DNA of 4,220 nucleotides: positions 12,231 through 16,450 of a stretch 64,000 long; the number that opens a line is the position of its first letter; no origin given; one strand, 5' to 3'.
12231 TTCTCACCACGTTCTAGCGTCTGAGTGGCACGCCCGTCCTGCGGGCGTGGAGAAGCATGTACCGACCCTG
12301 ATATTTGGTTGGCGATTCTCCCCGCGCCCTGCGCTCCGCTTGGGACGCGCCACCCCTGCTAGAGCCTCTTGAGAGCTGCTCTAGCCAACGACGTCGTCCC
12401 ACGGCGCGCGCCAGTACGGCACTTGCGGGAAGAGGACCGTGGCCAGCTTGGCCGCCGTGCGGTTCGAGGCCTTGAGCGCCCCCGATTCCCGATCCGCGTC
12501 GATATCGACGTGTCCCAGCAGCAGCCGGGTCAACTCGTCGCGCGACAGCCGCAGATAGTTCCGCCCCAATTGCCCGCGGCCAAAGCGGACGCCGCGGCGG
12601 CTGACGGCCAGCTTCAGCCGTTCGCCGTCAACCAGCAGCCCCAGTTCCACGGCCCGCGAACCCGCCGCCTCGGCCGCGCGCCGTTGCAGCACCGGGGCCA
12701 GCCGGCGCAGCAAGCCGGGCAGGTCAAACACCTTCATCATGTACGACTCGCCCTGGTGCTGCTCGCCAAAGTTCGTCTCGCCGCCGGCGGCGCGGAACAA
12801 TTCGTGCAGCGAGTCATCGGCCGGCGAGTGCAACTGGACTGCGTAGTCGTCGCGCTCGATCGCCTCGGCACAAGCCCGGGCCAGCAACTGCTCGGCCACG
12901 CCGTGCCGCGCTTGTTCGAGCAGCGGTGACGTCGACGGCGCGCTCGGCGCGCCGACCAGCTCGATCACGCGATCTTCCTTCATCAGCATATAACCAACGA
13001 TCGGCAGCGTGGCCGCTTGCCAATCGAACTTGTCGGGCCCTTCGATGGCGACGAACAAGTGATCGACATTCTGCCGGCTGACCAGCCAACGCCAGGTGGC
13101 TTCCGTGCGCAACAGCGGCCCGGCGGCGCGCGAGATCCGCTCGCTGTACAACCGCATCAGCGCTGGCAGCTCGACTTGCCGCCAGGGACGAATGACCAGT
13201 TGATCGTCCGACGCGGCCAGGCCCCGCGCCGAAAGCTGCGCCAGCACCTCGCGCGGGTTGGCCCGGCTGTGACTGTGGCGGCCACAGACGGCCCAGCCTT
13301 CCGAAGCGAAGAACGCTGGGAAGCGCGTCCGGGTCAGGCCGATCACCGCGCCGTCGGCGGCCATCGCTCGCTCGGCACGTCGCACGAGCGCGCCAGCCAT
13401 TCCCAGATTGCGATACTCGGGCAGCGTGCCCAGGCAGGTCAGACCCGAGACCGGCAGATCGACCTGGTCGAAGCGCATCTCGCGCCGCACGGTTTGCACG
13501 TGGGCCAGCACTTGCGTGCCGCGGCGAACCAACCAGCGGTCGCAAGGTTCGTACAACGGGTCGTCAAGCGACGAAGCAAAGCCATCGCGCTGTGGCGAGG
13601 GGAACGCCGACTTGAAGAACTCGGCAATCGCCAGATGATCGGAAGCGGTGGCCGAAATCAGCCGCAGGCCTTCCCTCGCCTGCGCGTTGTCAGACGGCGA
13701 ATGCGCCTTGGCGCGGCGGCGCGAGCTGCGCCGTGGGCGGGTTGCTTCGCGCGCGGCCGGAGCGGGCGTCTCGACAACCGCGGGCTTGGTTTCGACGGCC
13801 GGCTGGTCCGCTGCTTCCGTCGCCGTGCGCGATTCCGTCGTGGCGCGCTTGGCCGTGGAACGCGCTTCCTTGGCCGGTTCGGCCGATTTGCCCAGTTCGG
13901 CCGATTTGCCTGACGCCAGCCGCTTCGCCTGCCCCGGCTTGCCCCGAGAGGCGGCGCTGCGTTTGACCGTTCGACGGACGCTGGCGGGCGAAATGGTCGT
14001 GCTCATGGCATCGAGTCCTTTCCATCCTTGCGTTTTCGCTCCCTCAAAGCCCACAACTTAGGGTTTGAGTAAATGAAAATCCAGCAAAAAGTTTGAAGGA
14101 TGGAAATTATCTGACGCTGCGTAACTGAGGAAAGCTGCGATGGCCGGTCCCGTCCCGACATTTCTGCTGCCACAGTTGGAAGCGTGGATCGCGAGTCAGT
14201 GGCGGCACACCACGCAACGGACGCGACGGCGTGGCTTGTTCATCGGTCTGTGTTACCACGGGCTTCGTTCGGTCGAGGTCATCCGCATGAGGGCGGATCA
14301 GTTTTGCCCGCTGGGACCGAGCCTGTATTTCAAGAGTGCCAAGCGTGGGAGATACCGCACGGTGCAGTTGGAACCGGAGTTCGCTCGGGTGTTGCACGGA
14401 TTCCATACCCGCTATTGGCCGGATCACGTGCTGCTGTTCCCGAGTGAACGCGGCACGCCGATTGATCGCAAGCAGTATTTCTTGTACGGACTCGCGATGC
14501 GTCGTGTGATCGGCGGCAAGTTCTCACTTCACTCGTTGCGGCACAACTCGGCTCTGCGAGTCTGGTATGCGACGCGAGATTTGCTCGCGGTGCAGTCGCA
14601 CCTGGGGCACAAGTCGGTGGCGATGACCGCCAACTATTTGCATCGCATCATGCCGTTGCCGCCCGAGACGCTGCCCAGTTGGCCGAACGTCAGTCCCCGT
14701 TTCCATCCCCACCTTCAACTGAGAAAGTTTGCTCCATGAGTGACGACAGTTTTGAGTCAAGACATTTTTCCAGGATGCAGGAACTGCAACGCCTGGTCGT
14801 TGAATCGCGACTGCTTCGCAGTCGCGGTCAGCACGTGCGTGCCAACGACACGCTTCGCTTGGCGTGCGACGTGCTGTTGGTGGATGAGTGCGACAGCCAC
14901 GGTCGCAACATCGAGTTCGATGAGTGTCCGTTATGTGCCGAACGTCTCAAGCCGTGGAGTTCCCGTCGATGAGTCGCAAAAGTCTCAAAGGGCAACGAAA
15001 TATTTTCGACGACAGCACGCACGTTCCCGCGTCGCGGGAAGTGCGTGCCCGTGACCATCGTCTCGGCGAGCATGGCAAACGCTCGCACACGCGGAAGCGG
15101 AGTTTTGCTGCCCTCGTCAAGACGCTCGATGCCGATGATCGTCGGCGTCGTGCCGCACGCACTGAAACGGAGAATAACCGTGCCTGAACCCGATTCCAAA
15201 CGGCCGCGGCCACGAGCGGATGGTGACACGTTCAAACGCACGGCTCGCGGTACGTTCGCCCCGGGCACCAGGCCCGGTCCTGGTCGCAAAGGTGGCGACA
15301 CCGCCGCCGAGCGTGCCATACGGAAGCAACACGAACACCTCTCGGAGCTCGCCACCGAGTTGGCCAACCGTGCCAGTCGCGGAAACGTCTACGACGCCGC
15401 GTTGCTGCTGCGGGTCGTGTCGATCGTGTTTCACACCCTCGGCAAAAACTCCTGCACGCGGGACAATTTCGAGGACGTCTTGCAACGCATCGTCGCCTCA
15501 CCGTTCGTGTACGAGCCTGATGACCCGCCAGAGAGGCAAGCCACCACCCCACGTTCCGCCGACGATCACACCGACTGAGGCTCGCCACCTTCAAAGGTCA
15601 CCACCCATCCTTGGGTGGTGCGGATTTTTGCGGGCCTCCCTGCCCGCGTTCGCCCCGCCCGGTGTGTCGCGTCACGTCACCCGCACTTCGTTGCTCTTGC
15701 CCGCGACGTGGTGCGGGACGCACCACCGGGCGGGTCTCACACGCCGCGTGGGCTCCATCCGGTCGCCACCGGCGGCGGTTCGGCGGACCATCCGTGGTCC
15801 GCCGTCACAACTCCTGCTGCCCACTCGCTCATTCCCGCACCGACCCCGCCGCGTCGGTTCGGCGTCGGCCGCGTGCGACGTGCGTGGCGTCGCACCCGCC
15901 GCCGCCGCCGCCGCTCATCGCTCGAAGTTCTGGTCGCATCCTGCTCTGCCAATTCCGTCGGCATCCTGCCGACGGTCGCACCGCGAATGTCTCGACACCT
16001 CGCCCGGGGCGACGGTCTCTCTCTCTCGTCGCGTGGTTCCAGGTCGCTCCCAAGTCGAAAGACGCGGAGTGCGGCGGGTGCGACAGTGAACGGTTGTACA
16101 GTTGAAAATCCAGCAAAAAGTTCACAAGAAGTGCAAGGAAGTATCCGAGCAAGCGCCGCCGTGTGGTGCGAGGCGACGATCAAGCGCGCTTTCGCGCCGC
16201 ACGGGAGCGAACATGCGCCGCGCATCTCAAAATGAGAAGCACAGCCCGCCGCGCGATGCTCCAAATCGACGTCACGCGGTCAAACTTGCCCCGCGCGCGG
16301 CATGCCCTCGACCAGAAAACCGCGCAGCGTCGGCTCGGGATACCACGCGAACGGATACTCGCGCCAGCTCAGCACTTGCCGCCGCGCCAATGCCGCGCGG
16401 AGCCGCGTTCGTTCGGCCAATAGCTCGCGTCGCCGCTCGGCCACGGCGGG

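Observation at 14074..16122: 2.05-kb mini integrative unit: perfect 20-bp direct repeats bracketing a core-domain-less tyrosine recombinase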

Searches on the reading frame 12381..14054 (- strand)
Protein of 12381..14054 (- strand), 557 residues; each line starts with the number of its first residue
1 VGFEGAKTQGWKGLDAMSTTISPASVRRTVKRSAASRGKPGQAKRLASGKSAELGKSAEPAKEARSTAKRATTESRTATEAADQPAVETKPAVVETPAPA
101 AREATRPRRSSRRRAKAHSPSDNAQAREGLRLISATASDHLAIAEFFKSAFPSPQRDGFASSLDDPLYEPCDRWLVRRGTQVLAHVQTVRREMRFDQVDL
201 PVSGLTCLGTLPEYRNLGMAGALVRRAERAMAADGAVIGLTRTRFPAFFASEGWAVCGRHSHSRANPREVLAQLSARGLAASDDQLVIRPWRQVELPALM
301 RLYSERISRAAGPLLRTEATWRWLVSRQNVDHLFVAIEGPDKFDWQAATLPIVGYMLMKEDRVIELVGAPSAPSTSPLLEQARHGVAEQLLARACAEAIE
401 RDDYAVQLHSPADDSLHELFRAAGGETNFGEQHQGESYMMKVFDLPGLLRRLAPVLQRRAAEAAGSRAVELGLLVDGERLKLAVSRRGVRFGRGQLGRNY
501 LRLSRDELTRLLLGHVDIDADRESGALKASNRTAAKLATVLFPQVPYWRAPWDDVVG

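Call 6: search_protein_families(library=pfam, proteins=[window:12381-14054:-], max_evalue=0.1)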
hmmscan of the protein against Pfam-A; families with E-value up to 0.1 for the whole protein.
window:12381-14054:- (557 aa): 6 families
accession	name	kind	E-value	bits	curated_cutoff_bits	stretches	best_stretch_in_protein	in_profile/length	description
PF13527.13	Acetyltransf_9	-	2.5e-13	50.6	25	1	134-254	4-124/127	Acetyltransferase (GNAT) domain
PF00583.31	Acetyltransf_1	-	1.8e-05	25.4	20.7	1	146-236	7-93/116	Acetyltransferase (GNAT) family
PF13508.13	Acetyltransf_7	-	0.0017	19.1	27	0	206-240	32-67/84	Acetyltransferase (GNAT) domain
PF13530.11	SCP2_2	-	0.0028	18.7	23.2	1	483-548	37-104/105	Sterol carrier protein domain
PF02474.21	NodA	-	0.0079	16.3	22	1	137-222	16-104/195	Nodulation protein A (NodA)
PF08445.16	FR47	-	0.011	16.1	22.1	0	198-235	17-54/86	FR47-like protein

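Call 36: search_protein_families(library=ncbifam, proteins=[window:12384-14006:-], max_evalue=0.1)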
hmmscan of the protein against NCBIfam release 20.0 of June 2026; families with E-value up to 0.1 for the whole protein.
window:12384-14006:- (541 aa): 2 families
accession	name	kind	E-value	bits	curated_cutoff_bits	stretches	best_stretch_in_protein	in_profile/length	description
NF001974.0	PRK00756.1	subfamily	0.026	14.2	295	1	120-206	17-106/197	acyltransferase NodA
NF002959.0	PRK03624.1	equivalog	0.06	13.1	124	0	191-220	77-106/147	GNAT family acetyltransferase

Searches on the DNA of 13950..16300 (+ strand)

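Call 33: search_dna_similar(query=window:14050-16150:+, collection=plasmids, mode=distant, max_rows=10)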
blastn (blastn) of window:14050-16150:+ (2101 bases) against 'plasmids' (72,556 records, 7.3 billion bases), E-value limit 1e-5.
No match.

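Call 34: search_dna_similar(query=window:14050-16150:+, collection=phages, mode=distant, max_rows=10)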
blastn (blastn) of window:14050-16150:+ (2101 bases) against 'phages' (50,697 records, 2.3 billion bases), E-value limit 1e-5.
No match.

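Call 40: search_rna_families(source=window, start=13950, end=16300, threshold=evalue, max_evalue=1)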
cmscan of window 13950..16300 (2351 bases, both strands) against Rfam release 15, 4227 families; matches with E-value up to 1: 1.
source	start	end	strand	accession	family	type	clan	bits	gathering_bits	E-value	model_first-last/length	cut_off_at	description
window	15585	15655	+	RF02423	Bp1_781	Gene; sRNA;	-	15.3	80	0.47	1-230/230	no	Burkholderia sRNA Bp1_Cand871_SIPHT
